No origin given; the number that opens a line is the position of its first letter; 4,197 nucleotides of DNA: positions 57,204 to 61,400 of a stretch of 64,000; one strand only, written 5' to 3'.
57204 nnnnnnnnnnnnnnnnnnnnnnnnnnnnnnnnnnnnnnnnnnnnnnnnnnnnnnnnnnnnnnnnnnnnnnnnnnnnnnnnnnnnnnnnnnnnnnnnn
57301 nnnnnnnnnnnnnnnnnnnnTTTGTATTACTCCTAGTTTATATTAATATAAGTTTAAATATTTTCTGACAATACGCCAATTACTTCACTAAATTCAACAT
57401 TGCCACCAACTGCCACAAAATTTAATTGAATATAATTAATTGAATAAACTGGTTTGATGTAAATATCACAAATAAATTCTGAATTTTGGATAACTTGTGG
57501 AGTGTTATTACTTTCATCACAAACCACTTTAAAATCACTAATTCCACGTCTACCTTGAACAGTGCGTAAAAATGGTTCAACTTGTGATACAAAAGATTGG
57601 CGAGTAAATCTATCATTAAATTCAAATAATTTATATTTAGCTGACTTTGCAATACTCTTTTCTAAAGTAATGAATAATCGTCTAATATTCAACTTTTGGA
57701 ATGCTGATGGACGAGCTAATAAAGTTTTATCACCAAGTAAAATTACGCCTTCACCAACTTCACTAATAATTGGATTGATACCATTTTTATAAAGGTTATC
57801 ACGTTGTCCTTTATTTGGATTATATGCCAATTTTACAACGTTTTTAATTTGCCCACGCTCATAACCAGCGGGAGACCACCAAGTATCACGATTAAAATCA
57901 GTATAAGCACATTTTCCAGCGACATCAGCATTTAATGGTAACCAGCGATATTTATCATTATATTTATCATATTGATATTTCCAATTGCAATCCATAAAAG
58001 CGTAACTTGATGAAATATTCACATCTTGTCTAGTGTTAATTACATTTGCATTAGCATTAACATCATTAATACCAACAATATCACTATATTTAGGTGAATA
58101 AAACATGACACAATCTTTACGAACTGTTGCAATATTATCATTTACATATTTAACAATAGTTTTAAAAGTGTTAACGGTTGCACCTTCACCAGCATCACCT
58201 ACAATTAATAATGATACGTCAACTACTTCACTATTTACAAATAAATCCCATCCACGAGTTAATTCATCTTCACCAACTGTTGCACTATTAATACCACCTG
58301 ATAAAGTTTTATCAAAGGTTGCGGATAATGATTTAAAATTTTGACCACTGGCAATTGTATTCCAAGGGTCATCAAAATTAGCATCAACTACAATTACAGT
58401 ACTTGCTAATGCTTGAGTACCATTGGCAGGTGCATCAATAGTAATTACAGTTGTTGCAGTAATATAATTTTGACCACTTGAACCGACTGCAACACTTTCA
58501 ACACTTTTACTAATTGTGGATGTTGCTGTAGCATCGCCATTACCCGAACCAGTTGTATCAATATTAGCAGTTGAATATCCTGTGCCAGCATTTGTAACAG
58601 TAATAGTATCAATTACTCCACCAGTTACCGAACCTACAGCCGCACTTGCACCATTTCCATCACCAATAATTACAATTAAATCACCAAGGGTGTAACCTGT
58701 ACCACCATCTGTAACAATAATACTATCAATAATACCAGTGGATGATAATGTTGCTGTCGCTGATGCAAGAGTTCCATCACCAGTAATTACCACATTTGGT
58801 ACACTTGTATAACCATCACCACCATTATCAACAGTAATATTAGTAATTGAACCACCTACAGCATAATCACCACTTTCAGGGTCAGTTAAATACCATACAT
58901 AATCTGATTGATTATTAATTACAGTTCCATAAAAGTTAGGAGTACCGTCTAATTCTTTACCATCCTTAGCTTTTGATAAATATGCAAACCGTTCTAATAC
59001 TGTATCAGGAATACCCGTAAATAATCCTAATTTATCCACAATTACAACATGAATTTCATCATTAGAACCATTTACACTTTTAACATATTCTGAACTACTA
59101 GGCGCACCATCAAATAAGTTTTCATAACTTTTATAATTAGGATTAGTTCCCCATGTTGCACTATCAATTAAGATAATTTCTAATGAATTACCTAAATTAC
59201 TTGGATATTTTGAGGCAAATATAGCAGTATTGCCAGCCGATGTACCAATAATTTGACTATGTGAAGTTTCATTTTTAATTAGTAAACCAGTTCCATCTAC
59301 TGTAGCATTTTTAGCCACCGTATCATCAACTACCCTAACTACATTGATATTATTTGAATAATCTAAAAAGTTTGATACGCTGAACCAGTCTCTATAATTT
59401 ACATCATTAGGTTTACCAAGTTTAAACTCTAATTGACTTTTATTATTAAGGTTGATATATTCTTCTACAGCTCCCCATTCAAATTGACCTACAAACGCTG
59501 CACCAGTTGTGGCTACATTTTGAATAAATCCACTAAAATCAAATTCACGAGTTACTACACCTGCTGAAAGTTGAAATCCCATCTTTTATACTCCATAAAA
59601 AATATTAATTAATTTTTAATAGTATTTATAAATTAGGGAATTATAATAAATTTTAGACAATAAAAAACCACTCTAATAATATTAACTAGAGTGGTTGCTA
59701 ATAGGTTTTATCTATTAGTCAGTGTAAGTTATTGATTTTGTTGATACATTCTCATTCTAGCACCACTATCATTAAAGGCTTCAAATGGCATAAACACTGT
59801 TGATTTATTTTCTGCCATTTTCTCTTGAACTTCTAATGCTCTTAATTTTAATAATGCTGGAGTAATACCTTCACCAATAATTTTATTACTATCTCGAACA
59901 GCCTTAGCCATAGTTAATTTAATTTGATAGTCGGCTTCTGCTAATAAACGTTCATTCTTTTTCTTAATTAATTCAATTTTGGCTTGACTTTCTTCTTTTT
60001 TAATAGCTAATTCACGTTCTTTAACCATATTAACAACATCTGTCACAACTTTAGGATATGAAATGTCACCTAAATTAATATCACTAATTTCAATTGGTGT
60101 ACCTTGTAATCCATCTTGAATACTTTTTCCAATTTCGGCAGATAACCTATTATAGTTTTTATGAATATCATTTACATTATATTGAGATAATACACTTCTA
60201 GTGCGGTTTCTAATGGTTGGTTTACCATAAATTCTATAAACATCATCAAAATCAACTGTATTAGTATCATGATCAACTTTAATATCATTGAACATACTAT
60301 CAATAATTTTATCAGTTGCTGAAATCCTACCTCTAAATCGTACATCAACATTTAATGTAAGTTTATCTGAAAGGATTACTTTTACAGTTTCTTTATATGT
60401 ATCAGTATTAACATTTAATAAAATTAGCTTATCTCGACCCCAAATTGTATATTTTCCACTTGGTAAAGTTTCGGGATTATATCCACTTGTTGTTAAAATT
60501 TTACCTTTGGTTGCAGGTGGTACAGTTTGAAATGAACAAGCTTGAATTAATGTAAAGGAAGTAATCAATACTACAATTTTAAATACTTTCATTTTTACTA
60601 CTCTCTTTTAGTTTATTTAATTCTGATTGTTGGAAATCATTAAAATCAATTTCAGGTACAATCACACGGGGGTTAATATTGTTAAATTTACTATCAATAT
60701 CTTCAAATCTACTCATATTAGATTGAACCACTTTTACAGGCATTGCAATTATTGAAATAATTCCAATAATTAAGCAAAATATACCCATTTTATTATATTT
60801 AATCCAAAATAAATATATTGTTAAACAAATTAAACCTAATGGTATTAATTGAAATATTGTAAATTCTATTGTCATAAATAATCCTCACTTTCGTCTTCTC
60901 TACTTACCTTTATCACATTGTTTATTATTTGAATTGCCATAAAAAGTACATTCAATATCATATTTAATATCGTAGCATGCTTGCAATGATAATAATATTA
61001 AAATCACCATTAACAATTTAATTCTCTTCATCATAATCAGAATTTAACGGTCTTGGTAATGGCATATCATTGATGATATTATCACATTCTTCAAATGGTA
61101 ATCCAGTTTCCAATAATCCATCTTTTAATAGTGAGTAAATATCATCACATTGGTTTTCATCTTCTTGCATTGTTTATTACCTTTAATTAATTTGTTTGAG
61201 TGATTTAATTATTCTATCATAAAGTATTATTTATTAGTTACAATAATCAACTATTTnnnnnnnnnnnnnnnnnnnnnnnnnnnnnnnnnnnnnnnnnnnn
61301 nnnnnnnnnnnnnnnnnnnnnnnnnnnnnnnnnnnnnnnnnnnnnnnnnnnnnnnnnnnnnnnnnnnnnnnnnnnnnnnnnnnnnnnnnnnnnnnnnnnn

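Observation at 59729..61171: Membrane-associated operon: SPFH lipoprotein + 2-TM protein + mini-lipoprotein + small acidic protein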

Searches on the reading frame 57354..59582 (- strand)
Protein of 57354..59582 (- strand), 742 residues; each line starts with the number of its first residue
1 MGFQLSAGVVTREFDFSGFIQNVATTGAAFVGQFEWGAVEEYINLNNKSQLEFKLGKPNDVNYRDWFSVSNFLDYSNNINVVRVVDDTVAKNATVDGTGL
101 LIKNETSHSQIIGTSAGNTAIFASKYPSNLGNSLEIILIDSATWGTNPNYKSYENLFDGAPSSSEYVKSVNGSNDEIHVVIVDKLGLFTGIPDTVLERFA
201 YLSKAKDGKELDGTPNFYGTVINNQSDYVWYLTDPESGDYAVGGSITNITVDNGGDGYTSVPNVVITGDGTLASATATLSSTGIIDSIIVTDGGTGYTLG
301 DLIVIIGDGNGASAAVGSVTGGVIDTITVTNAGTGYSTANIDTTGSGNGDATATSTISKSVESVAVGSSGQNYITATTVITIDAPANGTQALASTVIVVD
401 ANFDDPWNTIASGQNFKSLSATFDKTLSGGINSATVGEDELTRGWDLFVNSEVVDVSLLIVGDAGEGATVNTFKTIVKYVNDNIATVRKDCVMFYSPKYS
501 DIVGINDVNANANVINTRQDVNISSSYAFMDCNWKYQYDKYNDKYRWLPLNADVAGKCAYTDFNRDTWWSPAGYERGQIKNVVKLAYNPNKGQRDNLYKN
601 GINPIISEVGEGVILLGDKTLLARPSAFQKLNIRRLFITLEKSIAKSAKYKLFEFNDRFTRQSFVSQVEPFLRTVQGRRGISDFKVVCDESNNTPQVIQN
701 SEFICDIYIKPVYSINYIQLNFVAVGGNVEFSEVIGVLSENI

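Call 5: search_protein_families(library=pfam, proteins=[window:57354-59582:-], max_evalue=0.1)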
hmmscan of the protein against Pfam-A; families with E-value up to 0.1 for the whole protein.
window:57354-59582:- (742 aa): 4 families
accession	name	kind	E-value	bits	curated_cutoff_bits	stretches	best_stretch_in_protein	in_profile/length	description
PF04984.19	Phage_sheath_1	-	3.1e-20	73.1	31.4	1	436-621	3-168/168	Phage tail sheath protein subtilisin-like domain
PF17482.7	Phage_sheath_1C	-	3.1e-17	63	26.9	1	625-723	3-102/104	Phage tail sheath C-terminal domain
PF17541.7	TssC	-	0.00015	21.3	25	1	505-713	194-404/430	Type VI secretion system, TssC, VipB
PF22671.1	Gp18_domIII_N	-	0.0038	17.9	27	1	28-84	4-58/58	Tail sheath protein Gp18 domain III N-terminal region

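Call 9: search_dna_similar(query=window:57354-59582:-, collection=phages, mode=protein, max_rows=15)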
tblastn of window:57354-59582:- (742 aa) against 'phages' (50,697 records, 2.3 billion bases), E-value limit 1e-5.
Records with a match: 2707; places in all: 2798; records where one place covers at least 80% of the query: 22.
Best place of each record, by identity: <60% 2707.
By first word of the organism name: Escherichia 668; Synechococcus 379; Klebsiella 332; Salmonella 203; Vibrio 141; Shigella 89; Aeromonas 80; Acinetobacter 72; Erwinia 69; Cyanophage 61; and 68 more.
By host as written in the record: - 472; Escherichia coli 278; Klebsiella pneumoniae 115; Synechococcus 107; Erwinia amylovora 46; Synechococcus sp. 38; Escherichia coli O157:H7 38; Salmonella enterica 29; and 610 more.
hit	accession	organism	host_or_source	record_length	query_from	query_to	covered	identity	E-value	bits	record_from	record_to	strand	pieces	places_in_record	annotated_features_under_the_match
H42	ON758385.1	Xanthomonas phage BUDD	Xanthomonas sp.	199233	5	736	89%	46.7%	5e-103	555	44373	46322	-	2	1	tail sheath protein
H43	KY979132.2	Acidovorax phage ACP17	Acidovorax citrulli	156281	1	736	89%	46.2%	3e-94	549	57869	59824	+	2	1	tail sheath protein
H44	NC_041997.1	Acidovorax phage ACP17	Acidovorax citrulli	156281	1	736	89%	46.2%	3e-94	549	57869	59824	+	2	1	tail sheath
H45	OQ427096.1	Xanthomonas phage X1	Xanthomonas campestris pv. campestris ...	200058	5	736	89%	45.8%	1e-104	559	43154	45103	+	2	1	tail sheath protein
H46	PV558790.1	Variovorax phage V45v66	Variovorax sp. SCN45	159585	1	736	89%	45.5%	3e-108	563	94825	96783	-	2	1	record has no annotation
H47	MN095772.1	Stenotrophomonas phage Moby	Stenotrophomonas maltophilia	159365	6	737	86%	45.8%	3e-95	542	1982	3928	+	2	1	tail sheath protein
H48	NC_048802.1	Stenotrophomonas phage Moby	Stenotrophomonas maltophilia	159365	6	737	86%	45.8%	3e-95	542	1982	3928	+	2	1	tail sheath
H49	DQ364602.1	Stenotrophomonas phage Smp14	-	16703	6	737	86%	45.8%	2e-96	545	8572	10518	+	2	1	gp18: GP18-tail sheath protein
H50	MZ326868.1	Stenotrophomonas phage Marzo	Stenotrophomonas maltophilia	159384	6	737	86%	45.8%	3e-96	545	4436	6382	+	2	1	tail sheath protein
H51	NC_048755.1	Stenotrophomonas phage YB07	Stenotrophomonas maltophilia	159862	6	737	86%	45.8%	3e-96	545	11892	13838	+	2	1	tail sheath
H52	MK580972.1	Stenotrophomonas phage YB07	Stenotrophomonas maltophilia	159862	6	737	86%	45.8%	3e-96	545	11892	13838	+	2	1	tail sheath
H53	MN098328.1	Stenotrophomonas phage Mendera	Stenotrophomonas maltophilia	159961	6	737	86%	45.8%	3e-96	545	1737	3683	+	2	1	tail sheath protein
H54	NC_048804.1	Stenotrophomonas phage Mendera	Stenotrophomonas maltophilia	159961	6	737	86%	45.8%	3e-96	545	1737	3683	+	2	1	tail sheath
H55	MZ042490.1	Stenotrophomonas phage BUCT608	Stenotrophomonas maltophilia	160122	6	737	86%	45.8%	3e-96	545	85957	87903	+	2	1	tail sheath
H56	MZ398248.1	Stenotrophomonas phage BUCT608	Stenotrophomonas maltophilia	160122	6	737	86%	45.8%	3e-96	545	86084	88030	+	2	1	tail sheath protein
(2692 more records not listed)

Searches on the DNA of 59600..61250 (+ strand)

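Call 6: search_dna_similar(query=window:59600-61250:+, collection=phages, mode=distant, max_rows=25)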
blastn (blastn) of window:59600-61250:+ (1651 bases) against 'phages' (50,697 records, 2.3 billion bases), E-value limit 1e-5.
Records with a match: 1; places in all: 1; records where one place covers at least 80% of the query: 0.
Best place of each record, by identity: 60-80% 1.
By first word of the organism name: Erwinia 1.
By host as written in the record: Erwinia amylovora ATCC 29780 1.
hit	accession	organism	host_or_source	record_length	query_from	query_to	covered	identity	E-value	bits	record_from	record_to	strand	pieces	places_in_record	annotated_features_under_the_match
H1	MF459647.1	Erwinia phage vB_EamM_Joad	Erwinia amylovora ATCC 29780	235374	171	241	4%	78.9%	2e-6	62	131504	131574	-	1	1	SPFH domain/band 7 family protein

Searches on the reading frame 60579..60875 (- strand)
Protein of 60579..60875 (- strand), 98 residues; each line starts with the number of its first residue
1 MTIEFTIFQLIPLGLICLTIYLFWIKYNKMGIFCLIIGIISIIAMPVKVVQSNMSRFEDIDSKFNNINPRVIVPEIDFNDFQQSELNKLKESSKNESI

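Call 5: search_protein_families(library=pfam, proteins=[window:60579-60875:-], max_evalue=0.1)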
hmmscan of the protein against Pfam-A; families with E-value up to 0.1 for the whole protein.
window:60579-60875:- (98 aa): 0 families

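Call 7: search_protein_families(library=phrogs, proteins=[window:60579-60875:-], max_evalue=0.01)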
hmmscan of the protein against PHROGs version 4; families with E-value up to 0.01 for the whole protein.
window:60579-60875:- (98 aa): 0 families

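Call 30: search_protein_families(library=ncbifam, proteins=[window:60579-60875:-], max_evalue=0.1)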
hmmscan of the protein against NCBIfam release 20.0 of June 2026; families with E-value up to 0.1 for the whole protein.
window:60579-60875:- (98 aa): 1 family
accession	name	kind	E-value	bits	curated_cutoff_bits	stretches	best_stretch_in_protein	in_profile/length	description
NF045998.1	cleave_ABC_plasm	equivalog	0.031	12.5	500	1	4-74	382-452/673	Mbov_0121 family peptidase domain-containing ABC transporter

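Call 31: search_protein_families(library=padloc, proteins=[window:60579-60875:-], max_evalue=0.1)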
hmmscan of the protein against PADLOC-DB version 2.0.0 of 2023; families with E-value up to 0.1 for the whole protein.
window:60579-60875:- (98 aa): 0 families

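Call 48: find_homologous_proteins(query=window:60579-60875:-, max_evalue=0.001)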
Query window:60579-60875:- (98 aa): 1 proteins with E <= 0.001 among 2 candidates.
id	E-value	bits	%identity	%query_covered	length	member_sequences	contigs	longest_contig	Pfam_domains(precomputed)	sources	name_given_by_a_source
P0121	1.8e-56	206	100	100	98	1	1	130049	-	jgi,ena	-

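Call 70: search_protein_representatives(protein=window:60579-60875:-)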
Query: 98 residues. Proteins with E-value up to 0.001 (for the whole library): 20; up to 1e-10: 3; up to 1e-30: 1. The best 20 are listed.
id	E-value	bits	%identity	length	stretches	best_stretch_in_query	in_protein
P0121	5.6e-57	205.8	100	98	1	1-98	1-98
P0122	1.0e-15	73.8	45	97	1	1-97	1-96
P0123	2.3e-12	63.1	47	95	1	4-96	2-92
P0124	1.9e-10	56.9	38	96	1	4-97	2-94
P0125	2.2e-09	53.5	39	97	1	2-96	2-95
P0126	1.1e-08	51.3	36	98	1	2-96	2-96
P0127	1.6e-08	50.7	43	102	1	6-96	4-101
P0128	3.6e-06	43.2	41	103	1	24-96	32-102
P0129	2.4e-05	40.6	29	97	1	5-96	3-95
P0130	2.5e-05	40.5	42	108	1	29-95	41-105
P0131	2.5e-05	40.5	33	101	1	7-95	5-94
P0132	3.3e-05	40.2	33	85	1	15-96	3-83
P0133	9.8e-05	38.6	36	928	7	60-97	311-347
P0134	1.4e-04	38.1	40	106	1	6-95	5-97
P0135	2.0e-04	37.7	28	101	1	7-94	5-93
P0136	2.7e-04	37.2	27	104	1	7-97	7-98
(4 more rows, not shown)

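Call 79: search_protein_families(library=pfam, alignment_id=A4, max_evalue=1)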
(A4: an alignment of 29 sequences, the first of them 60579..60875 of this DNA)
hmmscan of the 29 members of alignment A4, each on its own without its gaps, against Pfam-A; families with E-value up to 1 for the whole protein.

A. member 1, window:60579-60875:- (98 aa): 1 family
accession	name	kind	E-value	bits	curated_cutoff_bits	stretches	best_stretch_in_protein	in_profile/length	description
PF13127.11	DUF3955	-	0.82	10.1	22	0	8-24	36-52/59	Protein of unknown function (DUF3955)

B. families by the number of members that match (of 29 scanned): 69 families (the first 25 are shown)
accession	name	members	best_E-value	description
PF13567.11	DUF4131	9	0.0079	Domain of unknown function (DUF4131)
PF20619.3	DUF6804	4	0.0028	Family of unknown function (DUF6804)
PF04932.20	Wzy_C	4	0.0069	O-Antigen ligase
PF07916.16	TraG_N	3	0.037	TraG-like protein, N-terminal region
PF05545.16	FixQ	1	0.00078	Cbb3-type cytochrome oxidase component FixQ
PF01040.23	UbiA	1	0.0045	UbiA prenyltransferase family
PF10027.14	DUF2269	1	0.0052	Predicted integral membrane protein (DUF2269)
PF13520.12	AA_permease_2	1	0.0056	Amino acid permease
PF12698.13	ABC2_membrane_3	1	0.0064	ABC-2 family transporter protein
PF03124.20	EXS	1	0.0066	EXS family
PF13687.11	DUF4153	1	0.0068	Domain of unknown function (DUF4153)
PF10912.14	Glam1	1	0.0068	Glia associated membrane protein glam-1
PF01757.29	Acyl_transf_3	1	0.0077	Acyltransferase domain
PF01578.25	Cytochrom_C_asm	1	0.0098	Cytochrome C assembly protein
PF14296.11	O-ag_pol_Wzy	1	0.01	O-antigen polysaccharide polymerase Wzy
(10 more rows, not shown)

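Call 92: find_encoding_contigs(protein=P0136, flank=1500, max_places=2)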
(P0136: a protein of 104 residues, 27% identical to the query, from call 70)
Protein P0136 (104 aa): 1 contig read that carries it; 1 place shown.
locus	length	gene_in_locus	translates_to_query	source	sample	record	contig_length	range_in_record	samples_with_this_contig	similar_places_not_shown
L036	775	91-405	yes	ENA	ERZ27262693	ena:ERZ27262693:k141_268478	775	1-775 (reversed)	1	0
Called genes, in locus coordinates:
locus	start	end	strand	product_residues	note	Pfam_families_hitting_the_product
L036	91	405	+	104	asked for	-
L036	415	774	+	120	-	?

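Call 93: find_encoding_contigs(protein=P0129, flank=1500, max_places=2)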
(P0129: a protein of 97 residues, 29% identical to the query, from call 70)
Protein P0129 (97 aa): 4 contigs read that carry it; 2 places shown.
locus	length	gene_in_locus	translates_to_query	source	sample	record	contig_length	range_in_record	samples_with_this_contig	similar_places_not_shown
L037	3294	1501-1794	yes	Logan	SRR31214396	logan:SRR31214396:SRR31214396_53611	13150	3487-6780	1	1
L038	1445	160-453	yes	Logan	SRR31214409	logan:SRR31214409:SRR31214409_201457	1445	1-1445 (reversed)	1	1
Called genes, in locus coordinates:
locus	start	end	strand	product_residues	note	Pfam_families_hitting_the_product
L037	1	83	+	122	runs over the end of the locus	PF08299:Bac_DnaA_C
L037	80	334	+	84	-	-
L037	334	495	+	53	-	-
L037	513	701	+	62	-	-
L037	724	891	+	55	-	-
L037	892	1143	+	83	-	-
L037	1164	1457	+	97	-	-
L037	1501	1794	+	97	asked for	-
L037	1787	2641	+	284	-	PF01145:Band_7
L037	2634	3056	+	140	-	-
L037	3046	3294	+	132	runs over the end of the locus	-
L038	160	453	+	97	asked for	-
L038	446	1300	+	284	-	PF01145:Band_7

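Call 101: predict_structure(alignment_id=A6)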
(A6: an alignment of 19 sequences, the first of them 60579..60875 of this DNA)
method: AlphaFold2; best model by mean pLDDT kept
length: 98 residues; sequences in the alignment: 19
mean_pLDDT: 80.1   pTM: 0.41
mean pLDDT of the five models: 80.1, 77.9, 77.5, 77.4, 76.4
residues with pLDDT >= 90: 40; 70-90: 29; 50-70: 29; < 50: 0
segments of 3 or more residues with pLDDT < 50: none
pLDDT, mean of each block of 10 residues (from residue 1): 74 93 94 94 75 55 63 82 93 79
secondary structure, 60 per line:
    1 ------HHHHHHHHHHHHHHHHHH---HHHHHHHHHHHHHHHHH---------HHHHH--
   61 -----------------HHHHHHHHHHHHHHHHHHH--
elements in order: H7-24 H28-44 H54-58 H78-96

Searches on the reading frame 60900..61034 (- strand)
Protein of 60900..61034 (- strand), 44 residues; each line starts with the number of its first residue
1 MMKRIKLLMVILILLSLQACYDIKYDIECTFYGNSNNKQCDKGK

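Call 5: search_protein_families(library=pfam, proteins=[window:60900-61034:-], max_evalue=0.1)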
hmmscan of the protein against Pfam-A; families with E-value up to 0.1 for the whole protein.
window:60900-61034:- (44 aa): 0 families

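Call 7: search_protein_families(library=phrogs, proteins=[window:60900-61034:-], max_evalue=0.01)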
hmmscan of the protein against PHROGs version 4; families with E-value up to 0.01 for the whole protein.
window:60900-61034:- (44 aa): 0 families

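Call 30: search_protein_families(library=ncbifam, proteins=[window:60900-61034:-], max_evalue=0.1)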
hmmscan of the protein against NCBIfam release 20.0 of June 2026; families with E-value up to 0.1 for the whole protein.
window:60900-61034:- (44 aa): 1 family
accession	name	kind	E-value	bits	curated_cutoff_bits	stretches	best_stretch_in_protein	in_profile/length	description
NF000464.2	blaOXA-143_like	exception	0.061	12.5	610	1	2-38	2-37/275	OXA-143 family carbapenem-hydrolyzing class D beta-lactamase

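Call 31: search_protein_families(library=padloc, proteins=[window:60900-61034:-], max_evalue=0.1)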
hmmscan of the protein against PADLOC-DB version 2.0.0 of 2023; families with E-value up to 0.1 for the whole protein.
window:60900-61034:- (44 aa): 0 families

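Call 65: search_dna_similar(query=window:60900-61034:-, collection=phages, mode=protein, max_evalue=10, max_rows=10)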
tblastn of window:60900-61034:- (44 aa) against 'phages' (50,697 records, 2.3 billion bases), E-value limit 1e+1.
No match.

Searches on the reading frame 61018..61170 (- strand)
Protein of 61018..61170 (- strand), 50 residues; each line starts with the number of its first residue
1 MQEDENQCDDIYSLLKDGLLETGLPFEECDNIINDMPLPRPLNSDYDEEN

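Call 5: search_protein_families(library=pfam, proteins=[window:61018-61170:-], max_evalue=0.1)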
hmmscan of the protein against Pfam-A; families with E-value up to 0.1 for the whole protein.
window:61018-61170:- (50 aa): 0 families

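Call 7: search_protein_families(library=phrogs, proteins=[window:61018-61170:-], max_evalue=0.01)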
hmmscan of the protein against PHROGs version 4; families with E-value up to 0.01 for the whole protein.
window:61018-61170:- (50 aa): 0 families

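Call 30: search_protein_families(library=ncbifam, proteins=[window:61018-61170:-], max_evalue=0.1)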
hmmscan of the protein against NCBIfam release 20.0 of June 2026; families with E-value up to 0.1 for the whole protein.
window:61018-61170:- (50 aa): 0 families

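Call 31: search_protein_families(library=padloc, proteins=[window:61018-61170:-], max_evalue=0.1)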
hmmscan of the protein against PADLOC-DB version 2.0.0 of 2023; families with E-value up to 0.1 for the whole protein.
window:61018-61170:- (50 aa): 0 families

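Call 62: find_related_loci(query=window:61018-61170:-, collection=viral_contigs, flank=3000)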
Query window:61018-61170:- (50 aa) in viral_contigs; peptide patterns used: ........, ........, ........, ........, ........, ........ (x = any residue, [..] = any of these).
24 stretches matched a pattern, but none encodes a relative of the query by tblastn (E <= 1e-3).

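Call 64: search_dna_similar(query=window:61018-61170:-, collection=phages, mode=protein, max_evalue=10, max_rows=10)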
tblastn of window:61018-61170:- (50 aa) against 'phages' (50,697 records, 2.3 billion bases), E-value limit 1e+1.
No match.
